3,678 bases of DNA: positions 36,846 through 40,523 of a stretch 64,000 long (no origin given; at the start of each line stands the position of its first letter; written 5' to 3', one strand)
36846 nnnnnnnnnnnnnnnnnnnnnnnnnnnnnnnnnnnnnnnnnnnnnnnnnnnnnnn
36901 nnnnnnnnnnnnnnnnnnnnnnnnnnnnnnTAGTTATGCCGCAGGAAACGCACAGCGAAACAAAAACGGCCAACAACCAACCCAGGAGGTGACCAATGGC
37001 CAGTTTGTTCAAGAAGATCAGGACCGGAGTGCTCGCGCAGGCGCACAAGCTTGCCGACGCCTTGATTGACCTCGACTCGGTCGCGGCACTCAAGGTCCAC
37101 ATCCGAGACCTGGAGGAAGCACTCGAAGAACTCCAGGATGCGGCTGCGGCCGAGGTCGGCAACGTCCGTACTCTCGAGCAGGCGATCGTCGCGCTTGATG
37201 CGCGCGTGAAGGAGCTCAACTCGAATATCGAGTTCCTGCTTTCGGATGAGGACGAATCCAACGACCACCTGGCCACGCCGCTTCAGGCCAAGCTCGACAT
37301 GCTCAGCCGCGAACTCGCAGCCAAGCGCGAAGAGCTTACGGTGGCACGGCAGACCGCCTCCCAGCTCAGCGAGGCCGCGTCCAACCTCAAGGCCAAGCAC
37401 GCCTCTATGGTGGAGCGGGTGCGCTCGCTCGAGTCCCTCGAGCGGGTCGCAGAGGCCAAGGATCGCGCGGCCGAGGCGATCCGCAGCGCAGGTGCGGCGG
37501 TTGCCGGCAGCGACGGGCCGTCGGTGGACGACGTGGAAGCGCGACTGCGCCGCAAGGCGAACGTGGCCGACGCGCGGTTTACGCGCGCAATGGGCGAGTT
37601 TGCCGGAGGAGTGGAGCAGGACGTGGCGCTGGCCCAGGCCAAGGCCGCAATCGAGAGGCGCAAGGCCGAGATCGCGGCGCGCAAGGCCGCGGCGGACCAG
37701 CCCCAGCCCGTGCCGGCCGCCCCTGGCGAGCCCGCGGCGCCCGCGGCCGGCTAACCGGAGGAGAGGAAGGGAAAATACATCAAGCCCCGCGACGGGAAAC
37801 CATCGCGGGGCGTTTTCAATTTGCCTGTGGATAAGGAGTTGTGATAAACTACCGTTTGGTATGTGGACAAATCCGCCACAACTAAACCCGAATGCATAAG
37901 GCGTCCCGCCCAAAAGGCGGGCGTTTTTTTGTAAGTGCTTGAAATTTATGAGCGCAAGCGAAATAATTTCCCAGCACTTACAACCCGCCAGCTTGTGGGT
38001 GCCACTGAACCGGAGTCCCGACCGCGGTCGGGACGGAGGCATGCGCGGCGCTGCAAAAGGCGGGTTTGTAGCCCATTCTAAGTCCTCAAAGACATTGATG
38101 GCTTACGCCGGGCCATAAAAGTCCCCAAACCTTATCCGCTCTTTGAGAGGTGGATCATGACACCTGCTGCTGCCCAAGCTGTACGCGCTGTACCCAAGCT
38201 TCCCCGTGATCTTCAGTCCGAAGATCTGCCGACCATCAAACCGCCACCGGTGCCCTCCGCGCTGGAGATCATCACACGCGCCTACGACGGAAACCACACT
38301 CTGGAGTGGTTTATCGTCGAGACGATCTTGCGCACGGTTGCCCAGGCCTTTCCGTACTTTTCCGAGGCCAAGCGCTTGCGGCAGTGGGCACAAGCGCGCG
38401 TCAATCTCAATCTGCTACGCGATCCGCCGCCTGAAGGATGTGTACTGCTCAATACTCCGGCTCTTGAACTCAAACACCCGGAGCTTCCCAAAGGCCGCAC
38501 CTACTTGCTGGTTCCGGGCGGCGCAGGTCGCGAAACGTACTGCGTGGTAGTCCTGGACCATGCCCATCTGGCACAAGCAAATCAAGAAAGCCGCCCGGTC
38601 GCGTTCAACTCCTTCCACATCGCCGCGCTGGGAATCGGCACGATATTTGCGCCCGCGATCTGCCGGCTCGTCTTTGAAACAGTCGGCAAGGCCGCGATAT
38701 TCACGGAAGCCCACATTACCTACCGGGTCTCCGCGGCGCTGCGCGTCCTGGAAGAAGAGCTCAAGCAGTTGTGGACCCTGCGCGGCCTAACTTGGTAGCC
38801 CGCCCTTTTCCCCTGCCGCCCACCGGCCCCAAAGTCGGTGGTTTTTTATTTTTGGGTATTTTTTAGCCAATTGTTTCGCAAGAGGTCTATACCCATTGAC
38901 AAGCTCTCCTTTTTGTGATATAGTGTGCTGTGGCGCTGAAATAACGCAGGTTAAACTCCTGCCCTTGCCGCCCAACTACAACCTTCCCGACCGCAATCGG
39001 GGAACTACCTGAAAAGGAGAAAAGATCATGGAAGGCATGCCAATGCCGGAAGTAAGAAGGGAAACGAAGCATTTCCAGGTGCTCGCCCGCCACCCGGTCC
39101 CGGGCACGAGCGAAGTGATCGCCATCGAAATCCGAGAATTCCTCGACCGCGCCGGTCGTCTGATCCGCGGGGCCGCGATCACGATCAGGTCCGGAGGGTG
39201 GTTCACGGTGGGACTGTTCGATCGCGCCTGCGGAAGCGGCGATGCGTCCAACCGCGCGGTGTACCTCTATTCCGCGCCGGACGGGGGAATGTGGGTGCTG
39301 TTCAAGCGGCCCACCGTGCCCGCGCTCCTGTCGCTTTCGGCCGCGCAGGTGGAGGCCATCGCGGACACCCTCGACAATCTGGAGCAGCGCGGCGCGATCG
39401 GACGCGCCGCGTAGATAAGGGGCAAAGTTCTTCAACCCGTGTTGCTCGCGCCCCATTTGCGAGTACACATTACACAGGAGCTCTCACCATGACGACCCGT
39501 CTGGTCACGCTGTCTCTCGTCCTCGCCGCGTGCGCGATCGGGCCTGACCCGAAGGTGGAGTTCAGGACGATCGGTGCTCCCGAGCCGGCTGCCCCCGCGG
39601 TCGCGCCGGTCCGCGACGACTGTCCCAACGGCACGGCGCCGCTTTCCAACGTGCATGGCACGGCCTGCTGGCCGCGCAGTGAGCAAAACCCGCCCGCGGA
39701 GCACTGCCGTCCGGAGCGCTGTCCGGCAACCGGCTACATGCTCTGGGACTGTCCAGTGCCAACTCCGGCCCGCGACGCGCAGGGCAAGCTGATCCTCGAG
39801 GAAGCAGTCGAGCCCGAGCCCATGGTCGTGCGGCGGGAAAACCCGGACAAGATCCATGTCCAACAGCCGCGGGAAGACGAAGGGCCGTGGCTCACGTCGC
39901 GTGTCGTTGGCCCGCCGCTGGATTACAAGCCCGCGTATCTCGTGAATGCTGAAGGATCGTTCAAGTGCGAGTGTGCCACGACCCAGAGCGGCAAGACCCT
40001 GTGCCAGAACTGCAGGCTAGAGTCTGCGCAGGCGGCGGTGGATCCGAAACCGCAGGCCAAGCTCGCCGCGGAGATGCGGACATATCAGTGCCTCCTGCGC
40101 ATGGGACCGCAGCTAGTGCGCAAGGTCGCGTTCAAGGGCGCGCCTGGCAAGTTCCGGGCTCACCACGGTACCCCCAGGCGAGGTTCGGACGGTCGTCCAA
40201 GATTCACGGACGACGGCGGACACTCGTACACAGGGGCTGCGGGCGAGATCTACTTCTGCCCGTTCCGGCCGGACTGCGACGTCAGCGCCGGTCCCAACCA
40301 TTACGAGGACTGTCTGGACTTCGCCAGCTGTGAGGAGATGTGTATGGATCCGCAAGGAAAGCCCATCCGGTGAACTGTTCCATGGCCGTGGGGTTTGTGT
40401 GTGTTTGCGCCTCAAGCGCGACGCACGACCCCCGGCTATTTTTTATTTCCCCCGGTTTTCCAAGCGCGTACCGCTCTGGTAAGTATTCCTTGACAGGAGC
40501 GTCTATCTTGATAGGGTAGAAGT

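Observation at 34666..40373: GC-rich island encoding a giant coiled-coil TPM/YgcG-like protein, a PspA/IM30 homolog, and three uncharacterised (two secreted/Cys-rich) proteins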

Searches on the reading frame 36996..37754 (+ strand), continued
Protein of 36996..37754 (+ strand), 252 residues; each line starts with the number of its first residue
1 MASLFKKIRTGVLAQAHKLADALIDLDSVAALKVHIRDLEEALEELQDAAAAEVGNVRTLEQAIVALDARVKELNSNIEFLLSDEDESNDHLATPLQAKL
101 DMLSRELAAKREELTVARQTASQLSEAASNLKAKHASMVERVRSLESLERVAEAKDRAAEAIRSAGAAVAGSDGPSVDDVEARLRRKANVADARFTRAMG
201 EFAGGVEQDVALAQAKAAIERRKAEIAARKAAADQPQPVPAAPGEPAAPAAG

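Call 101: find_encoding_contigs(protein=P0040, flank=5000, max_places=2)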
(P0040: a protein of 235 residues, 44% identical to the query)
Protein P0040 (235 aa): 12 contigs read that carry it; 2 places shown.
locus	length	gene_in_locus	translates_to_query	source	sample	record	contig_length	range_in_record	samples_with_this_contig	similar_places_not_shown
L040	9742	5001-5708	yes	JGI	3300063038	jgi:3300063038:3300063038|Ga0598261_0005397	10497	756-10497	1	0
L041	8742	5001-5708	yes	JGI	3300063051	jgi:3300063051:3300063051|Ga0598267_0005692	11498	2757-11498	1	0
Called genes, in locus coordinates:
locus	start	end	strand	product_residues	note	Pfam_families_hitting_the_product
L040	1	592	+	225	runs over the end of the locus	PF02607:B12-binding_2, PF02310:B12-binding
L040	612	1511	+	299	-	PF02826:2-Hacid_dh_C (weak), PF03446:NAD_binding_2, PF03807:F420_oxidored, PF14833:NAD_binding_11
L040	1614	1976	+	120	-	PF00190:Cupin_1 (weak), PF02311:AraC_binding, PF07883:Cupin_2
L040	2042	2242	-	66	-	-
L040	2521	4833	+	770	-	PF04536:TPM_phosphatase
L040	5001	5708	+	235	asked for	PF04012:PspA_IM30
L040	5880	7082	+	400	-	PF07690:MFS_1, PF06779:MFS_4, PF00083:Sugar_tr (weak), PF07690:MFS_1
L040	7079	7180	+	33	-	-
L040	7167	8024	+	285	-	PF00106:adh_short, PF08659:KR, PF13561:adh_short_C2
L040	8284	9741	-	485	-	PF00672:HAMP, PF00015:MCPsignal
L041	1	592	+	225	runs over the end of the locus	PF02607:B12-binding_2, PF02310:B12-binding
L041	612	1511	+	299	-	PF02826:2-Hacid_dh_C (weak), PF03446:NAD_binding_2, PF03807:F420_oxidored, PF14833:NAD_binding_11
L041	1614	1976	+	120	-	PF00190:Cupin_1 (weak), PF02311:AraC_binding, PF07883:Cupin_2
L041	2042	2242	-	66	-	-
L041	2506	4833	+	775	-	PF04536:TPM_phosphatase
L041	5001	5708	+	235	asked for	PF04012:PspA_IM30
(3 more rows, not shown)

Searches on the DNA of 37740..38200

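Call 55: search_rna_families(source=window, start=37740, end=38200, threshold=evalue, max_evalue=1)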
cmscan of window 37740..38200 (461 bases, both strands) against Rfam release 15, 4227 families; matches with E-value up to 1: 0.
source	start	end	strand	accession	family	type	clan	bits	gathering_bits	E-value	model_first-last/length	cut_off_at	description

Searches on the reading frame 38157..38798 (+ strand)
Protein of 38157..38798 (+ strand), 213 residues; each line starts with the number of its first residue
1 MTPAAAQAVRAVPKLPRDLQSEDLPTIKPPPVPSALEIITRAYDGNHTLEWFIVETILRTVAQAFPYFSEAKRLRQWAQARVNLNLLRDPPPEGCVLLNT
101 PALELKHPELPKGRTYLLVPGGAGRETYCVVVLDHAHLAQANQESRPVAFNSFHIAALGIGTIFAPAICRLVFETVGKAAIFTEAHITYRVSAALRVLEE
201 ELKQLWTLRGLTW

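Call 3: search_protein_families(library=pfam, proteins=[window:38157-38798:+], max_evalue=0.01)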
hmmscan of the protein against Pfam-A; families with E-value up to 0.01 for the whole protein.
window:38157-38798:+ (213 aa): 0 families

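Call 4: search_protein_families(library=ncbifam, proteins=[window:38157-38798:+], max_evalue=0.01)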
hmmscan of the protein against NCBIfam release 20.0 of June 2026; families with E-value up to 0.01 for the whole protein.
window:38157-38798:+ (213 aa): 0 families

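Call 51: find_encoding_contigs(protein=window:38157-38798:+, flank=6000, max_places=8)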
Protein window:38157-38798:+ (213 aa): 10 contigs read that carry it; 5 places shown.
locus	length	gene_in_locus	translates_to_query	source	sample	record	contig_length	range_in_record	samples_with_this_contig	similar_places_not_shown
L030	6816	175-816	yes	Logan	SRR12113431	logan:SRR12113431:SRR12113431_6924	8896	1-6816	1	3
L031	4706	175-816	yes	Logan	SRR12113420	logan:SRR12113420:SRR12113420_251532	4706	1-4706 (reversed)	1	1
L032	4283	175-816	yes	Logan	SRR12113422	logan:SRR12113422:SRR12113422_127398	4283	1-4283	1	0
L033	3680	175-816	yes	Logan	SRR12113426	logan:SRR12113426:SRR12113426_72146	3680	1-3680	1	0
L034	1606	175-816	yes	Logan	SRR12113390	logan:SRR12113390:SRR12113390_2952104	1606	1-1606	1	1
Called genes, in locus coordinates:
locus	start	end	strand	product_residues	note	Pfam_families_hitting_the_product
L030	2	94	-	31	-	?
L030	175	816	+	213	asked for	-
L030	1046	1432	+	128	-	-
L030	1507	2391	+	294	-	-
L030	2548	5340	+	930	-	PF16656:Pur_ac_phosph_N, PF00149:Metallophos, PF22612:GH113, PF13547:GTA_TIM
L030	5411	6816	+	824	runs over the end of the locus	PF18915:DUF5667, PF00050:Kazal_1, PF07648:Kazal_2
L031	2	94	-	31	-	?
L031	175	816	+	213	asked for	-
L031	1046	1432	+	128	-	-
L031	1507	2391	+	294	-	-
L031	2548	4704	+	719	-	?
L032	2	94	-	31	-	?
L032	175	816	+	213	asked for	-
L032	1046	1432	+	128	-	-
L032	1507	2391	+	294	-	-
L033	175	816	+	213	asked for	-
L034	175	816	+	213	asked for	-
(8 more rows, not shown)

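Call 59: search_protein_families(library=phrogs, proteins=[window:38157-38798:+], max_evalue=0.01)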
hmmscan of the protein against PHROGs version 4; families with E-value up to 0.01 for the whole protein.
window:38157-38798:+ (213 aa): 0 families

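Call 60: search_protein_families(library=padloc, proteins=[window:38157-38798:+], max_evalue=0.01)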
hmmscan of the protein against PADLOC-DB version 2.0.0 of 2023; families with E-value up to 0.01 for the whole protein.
window:38157-38798:+ (213 aa): 0 families

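Call 88: search_protein_families(library=pfam, proteins=[window:38157-38798:+], max_evalue=0.5)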
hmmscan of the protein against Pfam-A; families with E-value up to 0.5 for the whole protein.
window:38157-38798:+ (213 aa): 0 families

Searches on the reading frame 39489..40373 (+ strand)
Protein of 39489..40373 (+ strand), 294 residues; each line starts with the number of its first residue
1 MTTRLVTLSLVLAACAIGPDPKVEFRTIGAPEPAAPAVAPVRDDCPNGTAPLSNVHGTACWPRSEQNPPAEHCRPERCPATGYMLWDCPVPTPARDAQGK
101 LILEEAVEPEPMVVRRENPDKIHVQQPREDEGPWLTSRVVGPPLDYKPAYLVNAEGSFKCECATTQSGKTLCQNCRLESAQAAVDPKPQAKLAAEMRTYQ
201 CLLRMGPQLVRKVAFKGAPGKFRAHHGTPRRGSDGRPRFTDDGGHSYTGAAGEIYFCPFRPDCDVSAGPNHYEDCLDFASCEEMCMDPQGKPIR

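Call 52: find_encoding_contigs(protein=window:39489-40373:+, flank=6000, max_places=8)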
Protein window:39489-40373:+ (294 aa): 9 contigs read that carry it; 6 places shown.
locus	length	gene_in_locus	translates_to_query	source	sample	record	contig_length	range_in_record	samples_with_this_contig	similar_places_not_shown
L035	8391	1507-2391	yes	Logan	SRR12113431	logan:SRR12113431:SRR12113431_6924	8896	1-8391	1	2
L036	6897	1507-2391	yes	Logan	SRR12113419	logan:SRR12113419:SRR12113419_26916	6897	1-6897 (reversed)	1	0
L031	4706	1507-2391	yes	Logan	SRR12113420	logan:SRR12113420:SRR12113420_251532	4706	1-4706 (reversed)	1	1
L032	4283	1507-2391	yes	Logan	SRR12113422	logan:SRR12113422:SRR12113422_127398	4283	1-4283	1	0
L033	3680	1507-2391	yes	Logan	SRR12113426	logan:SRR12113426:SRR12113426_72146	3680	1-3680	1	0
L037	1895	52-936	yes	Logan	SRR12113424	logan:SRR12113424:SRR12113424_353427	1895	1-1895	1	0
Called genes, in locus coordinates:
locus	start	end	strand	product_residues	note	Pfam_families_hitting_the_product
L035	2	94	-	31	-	?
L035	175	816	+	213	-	-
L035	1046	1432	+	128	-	-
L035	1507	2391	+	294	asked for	-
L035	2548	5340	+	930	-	PF16656:Pur_ac_phosph_N, PF00149:Metallophos, PF22612:GH113, PF13547:GTA_TIM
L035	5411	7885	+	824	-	PF18915:DUF5667, PF00050:Kazal_1, PF07648:Kazal_2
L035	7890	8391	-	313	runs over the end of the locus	-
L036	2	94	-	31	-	?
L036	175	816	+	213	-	-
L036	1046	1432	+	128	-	-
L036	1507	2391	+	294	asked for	-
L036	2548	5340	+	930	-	PF16656:Pur_ac_phosph_N, PF00149:Metallophos, PF22612:GH113, PF13547:GTA_TIM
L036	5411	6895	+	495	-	?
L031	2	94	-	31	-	?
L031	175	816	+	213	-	-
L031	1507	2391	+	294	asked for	-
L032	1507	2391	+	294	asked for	-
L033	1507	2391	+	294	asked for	-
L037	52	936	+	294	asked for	-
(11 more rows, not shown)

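Call 58: find_homologous_proteins(query=window:39489-40373:+)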
Query window:39489-40373:+ (294 aa): 1 proteins with E <= 0.001 among 1364 candidates.
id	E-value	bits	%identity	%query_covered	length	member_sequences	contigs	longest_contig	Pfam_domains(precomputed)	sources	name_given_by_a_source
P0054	7.3e-156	537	90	87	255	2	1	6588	-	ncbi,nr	ncbi:hypothetical protein HY477_02580, partial [Candidatus Uhrbacteria bacterium]|nr:hypothetical pr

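Call 59: search_protein_families(library=phrogs, proteins=[window:39489-40373:+], max_evalue=0.01)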
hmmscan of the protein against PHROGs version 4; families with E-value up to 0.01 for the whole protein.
window:39489-40373:+ (294 aa): 0 families

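Call 60: search_protein_families(library=padloc, proteins=[window:39489-40373:+], max_evalue=0.01)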
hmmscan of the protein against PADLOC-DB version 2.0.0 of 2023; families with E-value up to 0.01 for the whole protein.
window:39489-40373:+ (294 aa): 0 families

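Call 88: search_protein_families(library=pfam, proteins=[window:39489-40373:+], max_evalue=0.5)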
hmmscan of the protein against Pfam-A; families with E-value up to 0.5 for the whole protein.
window:39489-40373:+ (294 aa): 0 families

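Call 91: find_encoding_contigs(protein=P0054, flank=7000, max_places=3)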
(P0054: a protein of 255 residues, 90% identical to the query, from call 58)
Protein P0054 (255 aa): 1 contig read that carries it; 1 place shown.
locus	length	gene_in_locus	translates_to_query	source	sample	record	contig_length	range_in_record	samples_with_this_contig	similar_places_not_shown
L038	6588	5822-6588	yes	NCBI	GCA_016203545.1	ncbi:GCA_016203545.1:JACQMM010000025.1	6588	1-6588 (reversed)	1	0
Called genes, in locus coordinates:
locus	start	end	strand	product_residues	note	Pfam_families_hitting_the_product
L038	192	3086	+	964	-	PF00932:LTD, PF01336:tRNA_anti-codon (faint)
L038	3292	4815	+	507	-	PF12072:RNase_Y_N, PF00013:KH_1, PF01966:HD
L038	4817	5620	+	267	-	PF00149:Metallophos (weak), PF13277:YmdB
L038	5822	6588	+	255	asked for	?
